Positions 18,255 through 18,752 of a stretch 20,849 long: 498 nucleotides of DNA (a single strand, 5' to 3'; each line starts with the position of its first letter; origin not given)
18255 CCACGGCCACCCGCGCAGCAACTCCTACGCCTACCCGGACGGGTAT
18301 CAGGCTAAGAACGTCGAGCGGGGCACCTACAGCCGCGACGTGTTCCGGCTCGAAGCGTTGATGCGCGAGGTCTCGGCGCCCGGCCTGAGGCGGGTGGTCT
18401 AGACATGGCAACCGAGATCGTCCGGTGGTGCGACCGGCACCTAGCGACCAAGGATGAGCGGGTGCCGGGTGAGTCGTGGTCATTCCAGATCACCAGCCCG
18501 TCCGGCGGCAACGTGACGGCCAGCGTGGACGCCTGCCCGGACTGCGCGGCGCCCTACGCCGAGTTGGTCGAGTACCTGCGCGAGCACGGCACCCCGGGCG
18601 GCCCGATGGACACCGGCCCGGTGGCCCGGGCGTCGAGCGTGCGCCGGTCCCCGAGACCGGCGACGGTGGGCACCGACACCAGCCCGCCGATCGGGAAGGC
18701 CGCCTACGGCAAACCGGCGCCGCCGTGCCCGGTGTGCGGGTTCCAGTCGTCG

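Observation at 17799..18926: Repressor position occupied by two zinc proteins, one with tandem eukaryote-style C2H2 fingers on an Lsr2-N-like domain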

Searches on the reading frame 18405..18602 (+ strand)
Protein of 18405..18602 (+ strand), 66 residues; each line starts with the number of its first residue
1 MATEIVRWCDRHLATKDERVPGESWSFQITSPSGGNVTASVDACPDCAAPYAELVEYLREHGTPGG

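Call 25: search_solved_structures(query=A2, max_evalue=10, show_alignments=4)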
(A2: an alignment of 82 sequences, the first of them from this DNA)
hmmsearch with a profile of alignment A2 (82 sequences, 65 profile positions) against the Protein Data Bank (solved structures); distinct sequences matched with E-value up to 10: 29.
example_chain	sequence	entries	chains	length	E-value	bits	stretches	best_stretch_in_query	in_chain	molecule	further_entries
1wjb_A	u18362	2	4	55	0.056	16.8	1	2-22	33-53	HIV-1 INTEGRASE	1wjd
1wjf_A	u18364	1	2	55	0.057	16.8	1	2-22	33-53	HIV-1 INTEGRASE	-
1k6y_A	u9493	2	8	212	0.46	13.9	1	2-22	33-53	Integrase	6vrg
9rmx_A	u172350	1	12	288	0.56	13.6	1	2-22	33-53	Integrase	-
8v0z_A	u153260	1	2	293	0.6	13.5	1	2-22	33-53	Integrase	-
8usy_A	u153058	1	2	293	0.62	13.4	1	2-22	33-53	Integrase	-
8v9c_A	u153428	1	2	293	0.62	13.4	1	2-22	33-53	Integrase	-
8w34_A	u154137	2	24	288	0.64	13.4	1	2-22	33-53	Integrase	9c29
8w09_A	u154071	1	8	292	0.65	13.4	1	2-22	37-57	Integrase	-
1e0e_A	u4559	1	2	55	0.71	13.2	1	2-22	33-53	HUMAN IMMUNODEFICIENCY VIRUS TYPE 2 INTEGRASE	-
9bw9_C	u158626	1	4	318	0.74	13.2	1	2-22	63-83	Integrase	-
9c9m_A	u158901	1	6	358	0.79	13.1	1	2-22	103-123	Integrase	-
9q50_A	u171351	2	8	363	0.81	13.1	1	2-22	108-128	Integrase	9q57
8w2r_A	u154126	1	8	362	0.82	13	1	2-22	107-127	Integrase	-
8fnn_A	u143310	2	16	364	0.82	13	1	2-22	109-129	Lamina-associated polypeptide 2, isoform alpha,Integrase chimera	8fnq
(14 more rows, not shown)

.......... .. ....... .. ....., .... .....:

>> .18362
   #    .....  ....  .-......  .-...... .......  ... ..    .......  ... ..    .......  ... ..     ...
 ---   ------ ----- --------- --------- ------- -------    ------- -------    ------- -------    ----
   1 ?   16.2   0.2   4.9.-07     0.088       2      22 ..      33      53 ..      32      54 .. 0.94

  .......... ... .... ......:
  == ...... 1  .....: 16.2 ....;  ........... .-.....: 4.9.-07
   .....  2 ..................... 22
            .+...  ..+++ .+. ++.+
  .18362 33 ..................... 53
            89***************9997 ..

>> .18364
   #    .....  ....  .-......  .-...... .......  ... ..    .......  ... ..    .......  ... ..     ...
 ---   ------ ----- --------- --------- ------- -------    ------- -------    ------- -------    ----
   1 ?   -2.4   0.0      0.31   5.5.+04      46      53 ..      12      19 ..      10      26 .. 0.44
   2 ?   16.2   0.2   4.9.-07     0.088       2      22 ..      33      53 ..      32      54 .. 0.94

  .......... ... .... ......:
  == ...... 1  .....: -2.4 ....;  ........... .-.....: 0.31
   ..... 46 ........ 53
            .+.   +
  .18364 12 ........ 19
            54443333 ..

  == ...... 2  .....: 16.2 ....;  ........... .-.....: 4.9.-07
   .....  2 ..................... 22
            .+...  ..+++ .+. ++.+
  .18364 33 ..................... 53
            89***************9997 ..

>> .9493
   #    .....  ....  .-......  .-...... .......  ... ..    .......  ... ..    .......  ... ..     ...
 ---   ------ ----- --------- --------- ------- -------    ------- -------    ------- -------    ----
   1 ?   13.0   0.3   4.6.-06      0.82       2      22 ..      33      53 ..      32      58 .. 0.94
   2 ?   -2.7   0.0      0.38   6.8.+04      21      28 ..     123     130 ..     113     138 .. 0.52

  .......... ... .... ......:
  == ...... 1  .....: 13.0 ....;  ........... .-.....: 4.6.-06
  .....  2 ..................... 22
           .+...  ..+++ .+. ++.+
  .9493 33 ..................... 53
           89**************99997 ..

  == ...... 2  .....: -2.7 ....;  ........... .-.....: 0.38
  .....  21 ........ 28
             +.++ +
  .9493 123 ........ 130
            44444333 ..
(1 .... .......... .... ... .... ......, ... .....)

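Call 26: search_protein_families(library=pfam, alignment_id=A2, max_evalue=10)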
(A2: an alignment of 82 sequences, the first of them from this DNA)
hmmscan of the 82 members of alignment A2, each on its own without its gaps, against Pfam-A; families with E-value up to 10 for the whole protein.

A. member 1, seq(66 aa): 1 family
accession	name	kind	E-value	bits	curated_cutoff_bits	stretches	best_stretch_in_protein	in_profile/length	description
PF18458.6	XPB_DRD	-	0.078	13.3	26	1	48-64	36-52/57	Xeroderma pigmentosum group B helicase damage recognition domain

B. families by the number of members that match (of 82 scanned): 37 families (the first 25 are shown)
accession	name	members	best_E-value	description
PF11774.14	Lsr2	11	4.8e-05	Lsr2 dimerization domain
PF24453.1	DUF7569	2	0.068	Family of unknown function (DUF7569)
PF12625.12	Arabinose_bd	1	0.014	Arabinose-binding domain of AraC transcription regulator, N-term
PF25199.1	nSTAND_NTPase5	1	0.035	Novel STAND NTPase 5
PF19820.4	DUF6303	1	0.051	Family of unknown function (DUF6303)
PF19079.5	CFSR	1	0.052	Collagen-flanked surface repeat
PF20742.3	DUF5580_M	1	0.06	Family of unknown function (DUF5580) middle domain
PF18508.7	zf_C2H2_13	1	0.062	Zinc finger domain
PF18717.6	CxC4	1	0.064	CxC4 like cysteine cluster associated with KDZ transposases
PF25745.1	Phage_GP58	1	0.069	Bacteriophage GP58 protein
PF13453.11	Zn_ribbon_TFIIB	1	0.074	Transcription factor zinc-finger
PF18458.6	XPB_DRD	1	0.078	Xeroderma pigmentosum group B helicase damage recognition domain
PF19135.5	DUF5818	1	0.088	Protein of unknown function (DUF5818)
PF01237.23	Oxysterol_BP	1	0.092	Oxysterol-binding protein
PF12837.12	Fer4_6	1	0.094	4Fe-4S binding domain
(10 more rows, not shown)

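Call 28: find_homologous_proteins(query=A2, max_evalue=0.001)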
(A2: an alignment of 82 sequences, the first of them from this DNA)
Query A2 (82 sequences): 364 candidates shared short words with the query, none scored E <= 0.001.

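Call 41: predict_structure(alignment_id=A2)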
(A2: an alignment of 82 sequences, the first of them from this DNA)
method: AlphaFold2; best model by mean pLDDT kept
length: 66 residues; sequences in the alignment: 82
mean_pLDDT: 94.0   pTM: 0.71
mean pLDDT of the five models: 94.0, 93.8, 92.8, 92.7, 92.2
residues with pLDDT >= 90: 59; 70-90: 6; 50-70: 1; < 50: 0
segments of 3 or more residues with pLDDT < 50: none
pLDDT, mean of each block of 10 residues (from residue 1): 90 96 96 95 98 96 82
secondary structure, 60 per line:
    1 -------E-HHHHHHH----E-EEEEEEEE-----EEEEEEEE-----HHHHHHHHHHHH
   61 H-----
elements in order: H10-16 E23-30 E36-43 H49-61

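Call 44: fold_search(model_id=the predicted structure, library=pdb)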
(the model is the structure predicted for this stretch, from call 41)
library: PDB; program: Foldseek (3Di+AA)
matches with E <= 10: 851; with E <= 0.001: 0
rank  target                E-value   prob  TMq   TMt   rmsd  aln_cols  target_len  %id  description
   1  5xyi_V                1.4e-01  0.77  0.39  0.32   8.5        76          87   16  Small subunit of Trichomonas vaginalis ribosome (released 2017-08-30)
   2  8qhu_SY               1.9e-01  0.63  0.38  0.31   9.0        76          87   13  CRYO-EM STRUCTURE OF LEISHMANIA MAJOR 80S RIBOSOME : LM32Cs1C1 snoRNA overexpression (released 2025-02-12)
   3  6qlc                  2.0e-01  0.28  0.24  0.22   7.6        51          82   22  The ssDNA-binding RNA polymerase cofactor Drc from Pseudomonas phage LUZ7 (released 2019-10-30)
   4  1jml                  3.3e-01  0.75  0.35  0.32   5.0        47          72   11  Conversion of Monomeric Protein L to an Obligate Dimer by Computational Protein Design (released 2001-10-10)
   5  1k51                  3.5e-01  0.75  0.35  0.32   4.9        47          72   11  A G55A Mutation Induces 3D Domain Swapping in the B1 Domain of Protein L from Peptostreptococcus magnus (released 2001-12-05)
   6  4ckt_A                3.7e-01  0.28  0.30  0.19   9.1        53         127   19  PIH1 N-terminal domain (released 2014-05-14)
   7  7qix_L                4.2e-01  0.47  0.38  0.33   7.8        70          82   16  Specific features and methylation sites of a plant ribosome. 40S body ribosomal subunit. (released 2022-06-15)
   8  3zqq_A                4.2e-01  0.30  0.25  0.15  13.3        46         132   15  Crystal structure of the full-length small terminase from a SPP1-like bacteriophage (released 2011-12-28)
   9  8ovj_SY               4.8e-01  0.38  0.36  0.31   9.4        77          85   13  CRYO-EM STRUCTURE OF LEISHMANIA MAJOR 80S RIBOSOME : PARENTAL STRAIN (released 2024-05-08)
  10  4e1p_B                5.1e-01  0.91  0.58  0.66   4.2        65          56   14  Crystal structure of the dimerization domain of Lsr2 from Mycobacterium tuberculosis in the P 1 21 1 space group (released 2012-06-20)
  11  6zj3_SY               5.1e-01  0.38  0.38  0.33   9.0        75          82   11  Cryo-EM structure of the highly atypical cytoplasmic ribosome of Euglena gracilis (released 2020-10-07)
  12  8ova_AR               5.1e-01  0.35  0.37  0.31   9.4        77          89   13  CRYO-EM STRUCTURE OF TRYPANOSOMA BRUCEI PROCYCLIC FORM 80S RIBOSOME : PARENTAL STRAIN (released 2023-11-29)
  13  4e1p_A                6.1e-01  0.66  0.48  0.54   4.8        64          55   11  Crystal structure of the dimerization domain of Lsr2 from Mycobacterium tuberculosis in the P 1 21 1 space group (released 2012-06-20)
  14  8a3w_SY               6.1e-01  0.28  0.37  0.30   9.7        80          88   15  CRYO-EM STRUCTURE OF LEISHMANIA MAJOR 80S RIBOSOME : WILD TYPE (released 2023-12-20)
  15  7ls1_F3               6.5e-01  0.30  0.39  0.28   7.6        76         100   13  80S ribosome from mouse bound to eEF2 (Class II) (released 2021-11-03)
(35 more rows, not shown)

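Call 85: fold_search(model_id=the predicted structure, library=viral)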
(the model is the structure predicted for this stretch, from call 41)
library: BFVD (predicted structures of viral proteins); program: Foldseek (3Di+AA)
matches with E <= 10: 1320; with E <= 0.001: 0
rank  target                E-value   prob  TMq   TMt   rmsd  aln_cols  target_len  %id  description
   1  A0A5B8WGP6            4.1e-02  0.63  0.31  0.25  11.6        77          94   19  Uncharacterized protein [Arthrobacter phage Qui]
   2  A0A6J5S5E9            5.2e-02  0.94  0.44  0.38   5.2        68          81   19  Uncharacterized protein [uncultured Caudovirales phage]
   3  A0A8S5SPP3            5.9e-02  0.87  0.39  0.33  11.9        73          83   26  Hydrogenase/urease nickel incorporation protein [Phage sp. ctPjm15]
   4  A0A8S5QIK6            1.3e-01  0.90  0.32  0.44   4.8        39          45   13  Uncharacterized protein [Myoviridae sp. ctGkq5]
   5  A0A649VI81            1.8e-01  0.57  0.37  0.36   6.3        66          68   15  (no name in the UniProt tables at hand)
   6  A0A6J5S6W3            2.1e-01  0.69  0.33  0.33   5.1        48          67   19  Uncharacterized protein [uncultured Caudovirales phage]
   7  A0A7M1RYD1            2.1e-01  0.63  0.33  0.14   9.8        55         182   29  Uncharacterized protein [uncultured phage cr111_1]
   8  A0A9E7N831            2.2e-01  0.89  0.40  0.40   5.8        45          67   20  (no name in the UniProt tables at hand)
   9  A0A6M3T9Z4            2.2e-01  0.47  0.30  0.32   7.3        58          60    7  Uncharacterized protein [Sphingomonas phage Kharn]
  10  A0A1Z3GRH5            2.5e-01  0.75  0.43  0.31  10.1        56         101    9  (no name in the UniProt tables at hand)
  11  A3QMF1                3.3e-01  0.66  0.41  0.25   6.7        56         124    9  E7 [Bovine papillomavirus]
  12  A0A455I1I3            3.5e-01  0.38  0.33  0.28   8.4        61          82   16  (no name in the UniProt tables at hand)
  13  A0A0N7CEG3            3.9e-01  0.57  0.35  0.26   6.1        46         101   15  (no name in the UniProt tables at hand)
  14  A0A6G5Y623            4.2e-01  0.66  0.36  0.42   5.7        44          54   11  (no name in the UniProt tables at hand)
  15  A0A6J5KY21            4.2e-01  0.47  0.36  0.15   7.1        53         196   11  Recombination endonuclease VII [uncultured Caudovirales phage]
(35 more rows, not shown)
